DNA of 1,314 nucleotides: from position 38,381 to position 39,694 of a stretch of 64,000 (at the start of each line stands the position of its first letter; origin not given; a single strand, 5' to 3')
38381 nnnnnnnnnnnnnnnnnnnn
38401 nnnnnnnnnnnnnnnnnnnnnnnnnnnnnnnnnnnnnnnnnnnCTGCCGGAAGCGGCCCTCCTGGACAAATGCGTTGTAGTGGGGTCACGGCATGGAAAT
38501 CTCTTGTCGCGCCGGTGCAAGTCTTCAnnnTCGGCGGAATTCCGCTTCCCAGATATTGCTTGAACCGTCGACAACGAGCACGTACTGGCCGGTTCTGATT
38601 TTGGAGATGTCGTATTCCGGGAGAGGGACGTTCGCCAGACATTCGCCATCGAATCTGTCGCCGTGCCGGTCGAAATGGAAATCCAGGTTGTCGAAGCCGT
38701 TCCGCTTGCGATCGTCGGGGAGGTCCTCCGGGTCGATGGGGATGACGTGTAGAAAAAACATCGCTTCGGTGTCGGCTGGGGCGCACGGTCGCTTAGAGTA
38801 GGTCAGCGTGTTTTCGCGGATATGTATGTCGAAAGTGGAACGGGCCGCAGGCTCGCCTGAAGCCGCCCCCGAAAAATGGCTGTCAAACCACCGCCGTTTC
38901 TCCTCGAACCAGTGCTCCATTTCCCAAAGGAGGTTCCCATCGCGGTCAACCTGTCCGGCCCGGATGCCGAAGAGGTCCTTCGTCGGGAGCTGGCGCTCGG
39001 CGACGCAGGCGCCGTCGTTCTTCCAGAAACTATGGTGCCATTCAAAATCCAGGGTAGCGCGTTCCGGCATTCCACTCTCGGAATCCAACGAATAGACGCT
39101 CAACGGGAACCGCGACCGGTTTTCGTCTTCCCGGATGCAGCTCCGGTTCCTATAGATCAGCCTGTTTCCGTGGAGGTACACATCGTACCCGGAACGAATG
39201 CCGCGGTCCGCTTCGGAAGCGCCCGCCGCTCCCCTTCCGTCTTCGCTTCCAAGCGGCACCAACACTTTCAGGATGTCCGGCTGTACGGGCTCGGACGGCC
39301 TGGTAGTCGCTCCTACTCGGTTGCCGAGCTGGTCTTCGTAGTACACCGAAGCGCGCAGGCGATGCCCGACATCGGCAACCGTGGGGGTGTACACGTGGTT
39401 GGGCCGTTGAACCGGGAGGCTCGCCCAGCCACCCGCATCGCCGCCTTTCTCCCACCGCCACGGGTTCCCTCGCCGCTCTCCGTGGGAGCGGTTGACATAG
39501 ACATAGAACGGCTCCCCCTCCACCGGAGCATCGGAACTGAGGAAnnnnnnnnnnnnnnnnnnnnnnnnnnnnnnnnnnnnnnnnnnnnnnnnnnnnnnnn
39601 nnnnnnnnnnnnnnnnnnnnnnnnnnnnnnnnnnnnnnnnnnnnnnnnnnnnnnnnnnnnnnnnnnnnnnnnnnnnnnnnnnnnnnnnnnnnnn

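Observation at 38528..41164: GT-C paralog 4 carries two copies of the C-terminal domain (one degenerate, internal) plus the WxW module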

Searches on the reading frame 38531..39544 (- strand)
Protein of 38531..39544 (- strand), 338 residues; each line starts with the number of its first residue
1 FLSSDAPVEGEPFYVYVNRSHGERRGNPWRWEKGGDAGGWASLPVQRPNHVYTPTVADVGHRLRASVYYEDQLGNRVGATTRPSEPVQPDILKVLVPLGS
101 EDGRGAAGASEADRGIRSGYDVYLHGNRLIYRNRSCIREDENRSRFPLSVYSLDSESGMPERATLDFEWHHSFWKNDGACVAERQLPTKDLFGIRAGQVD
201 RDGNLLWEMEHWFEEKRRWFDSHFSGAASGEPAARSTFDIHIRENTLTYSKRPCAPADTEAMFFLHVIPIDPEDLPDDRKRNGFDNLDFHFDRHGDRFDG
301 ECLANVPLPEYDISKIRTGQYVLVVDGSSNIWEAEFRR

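Call 20: find_related_loci(query=window:38531-39544:-, collection=genome_contigs, flank=3000)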
Query window:38531-39544:- (338 aa) in genome_contigs; peptide patterns used: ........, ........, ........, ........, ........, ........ (x = any residue, [..] = any of these).
135 stretches matched a pattern; 93 encode a relative of the query (tblastn E <= 1e-3); the best 80 are kept; 76 distinct loci.
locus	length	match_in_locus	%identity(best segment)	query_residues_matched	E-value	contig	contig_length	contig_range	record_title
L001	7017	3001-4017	78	1-338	9e-180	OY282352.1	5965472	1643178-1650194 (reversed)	MAG: uncultured Latescibacteria bacterium genome assembly, chromosome: 1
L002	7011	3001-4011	77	1-336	1e-177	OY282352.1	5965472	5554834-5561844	MAG: uncultured Latescibacteria bacterium genome assembly, chromosome: 1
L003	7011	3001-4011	77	1-336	6e-176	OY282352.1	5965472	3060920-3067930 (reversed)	MAG: uncultured Latescibacteria bacterium genome assembly, chromosome: 1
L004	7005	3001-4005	68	1-336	4e-152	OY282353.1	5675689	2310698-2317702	MAG: uncultured Gammaproteobacteria bacterium genome assembly, chromosome: 1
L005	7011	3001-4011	69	1-337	4e-151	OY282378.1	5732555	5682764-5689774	MAG: uncultured Gammaproteobacteria bacterium genome assembly, chromosome: 1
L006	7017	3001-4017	67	1-337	2e-150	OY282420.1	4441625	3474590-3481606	MAG: uncultured Bryobacterales bacterium isolate 78526416-339a-45b8-a6d3-8fabb82c2801 genome assembly, chromosome: 1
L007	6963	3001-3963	65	1-338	1e-143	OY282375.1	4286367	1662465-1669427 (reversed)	MAG: uncultured Candidatus Entotheonella sp. genome assembly, chromosome: 1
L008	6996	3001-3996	63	1-335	4e-141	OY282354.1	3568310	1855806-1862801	MAG: uncultured Gammaproteobacteria bacterium isolate b1fdf0bb-5270-493a-8425-87954a876b58 genome assembly, chromosome:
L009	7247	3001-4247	64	1-337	1e-138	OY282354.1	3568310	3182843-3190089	MAG: uncultured Gammaproteobacteria bacterium isolate b1fdf0bb-5270-493a-8425-87954a876b58 genome assembly, chromosome:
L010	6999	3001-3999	61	1-335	1e-137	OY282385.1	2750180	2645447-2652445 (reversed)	MAG: uncultured Dehalococcoidia bacterium genome assembly, chromosome: 1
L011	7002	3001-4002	63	1-336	6e-136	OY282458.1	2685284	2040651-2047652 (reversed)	MAG: uncultured Dehalococcoidia bacterium genome assembly, chromosome: 1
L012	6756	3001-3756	55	64-336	2e-89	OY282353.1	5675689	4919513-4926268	MAG: uncultured Gammaproteobacteria bacterium genome assembly, chromosome: 1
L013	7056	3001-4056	38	28-337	3e-54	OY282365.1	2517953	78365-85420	MAG: uncultured Dehalococcoidia bacterium isolate fd47c038-abb2-4c05-9cdb-6b11942eec52 genome assembly, chromosome: 1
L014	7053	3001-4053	37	27-337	7e-53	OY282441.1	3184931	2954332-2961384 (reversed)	MAG: uncultured Dehalococcoidia bacterium genome assembly, chromosome: 1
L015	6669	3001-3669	46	117-337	4e-52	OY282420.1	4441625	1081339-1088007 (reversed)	MAG: uncultured Bryobacterales bacterium isolate 78526416-339a-45b8-a6d3-8fabb82c2801 genome assembly, chromosome: 1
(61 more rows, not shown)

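Call 21: predict_structure(alignment_id=A1)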
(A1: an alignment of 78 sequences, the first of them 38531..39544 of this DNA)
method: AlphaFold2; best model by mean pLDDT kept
length: 338 residues; sequences in the alignment: 78
mean_pLDDT: 76.8   pTM: 0.54
mean pLDDT of the five models: 76.8, 76.6, 75.4, 64.9, 62.6
residues with pLDDT >= 90: 73; 70-90: 175; 50-70: 62; < 50: 28
segments of 3 or more residues with pLDDT < 50: 1-4, 94-117
pLDDT, mean of each block of 10 residues (from residue 1): 65 78 71 80 84 85 88 83 82 47 25 41 77 66 77 73 78 59 77 82 78 68 66 91 90 87 95 89 91 80 90 95 88 92
secondary structure, 60 per line:
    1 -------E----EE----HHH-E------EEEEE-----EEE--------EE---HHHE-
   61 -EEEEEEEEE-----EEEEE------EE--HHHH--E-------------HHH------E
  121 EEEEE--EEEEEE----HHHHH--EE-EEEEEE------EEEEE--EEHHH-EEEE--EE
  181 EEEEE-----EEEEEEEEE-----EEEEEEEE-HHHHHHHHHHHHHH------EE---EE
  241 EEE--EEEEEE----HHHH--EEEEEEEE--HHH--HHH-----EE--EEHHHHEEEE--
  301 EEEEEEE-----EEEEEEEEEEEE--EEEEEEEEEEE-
elements in order: E30-34 E40-42 E62-70 E76-80 H91-94 E120-125 E128-133 H138-142 E148-153 E160-164 E173-176 E179-185 E191-199 E205-212 H214-227 E239-243 E246-251 H256-259 E262-269 H291-294 E295-298 E301-307 E313-324 E327-337
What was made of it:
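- AF2 models B as a folded sandwich (call 21).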

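Call 31: search_solved_structures(query=A1, max_evalue=1, show_alignments=1)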
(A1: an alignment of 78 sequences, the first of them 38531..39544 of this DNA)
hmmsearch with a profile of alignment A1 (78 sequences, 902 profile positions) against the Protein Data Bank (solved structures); distinct sequences matched with E-value up to 1: 3.
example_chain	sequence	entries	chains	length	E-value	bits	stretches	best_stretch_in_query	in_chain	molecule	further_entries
5ej1_A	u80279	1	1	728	0.18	12.8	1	350-421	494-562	Putative cellulose synthase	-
4hg6_A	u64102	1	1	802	0.2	12.7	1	350-421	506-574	Cellulose Synthase Subunit A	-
4p00_A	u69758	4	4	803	0.2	12.7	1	350-421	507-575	Cellulose Synthase A subunit | Cellulose Synthase subunit A | Putative cellulose synthase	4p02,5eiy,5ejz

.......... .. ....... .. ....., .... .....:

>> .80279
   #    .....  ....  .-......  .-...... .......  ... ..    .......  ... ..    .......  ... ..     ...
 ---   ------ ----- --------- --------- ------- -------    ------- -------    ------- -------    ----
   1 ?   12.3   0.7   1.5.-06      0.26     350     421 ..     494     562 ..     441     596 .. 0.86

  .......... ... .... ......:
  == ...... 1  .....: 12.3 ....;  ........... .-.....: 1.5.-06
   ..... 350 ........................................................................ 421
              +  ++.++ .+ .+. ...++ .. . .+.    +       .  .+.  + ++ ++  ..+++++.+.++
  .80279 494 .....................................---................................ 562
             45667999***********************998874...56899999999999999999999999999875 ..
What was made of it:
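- On GT-C glycosyltransferases (PMT / ArnT-like, Pfam PF02366 / PF13231): The PDB profile search found nothing (call 31).
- Tried and rejected: A family profile against all PDB sequences gave only noise (E about 0.2, cellulose synthase TM segment; call 31).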
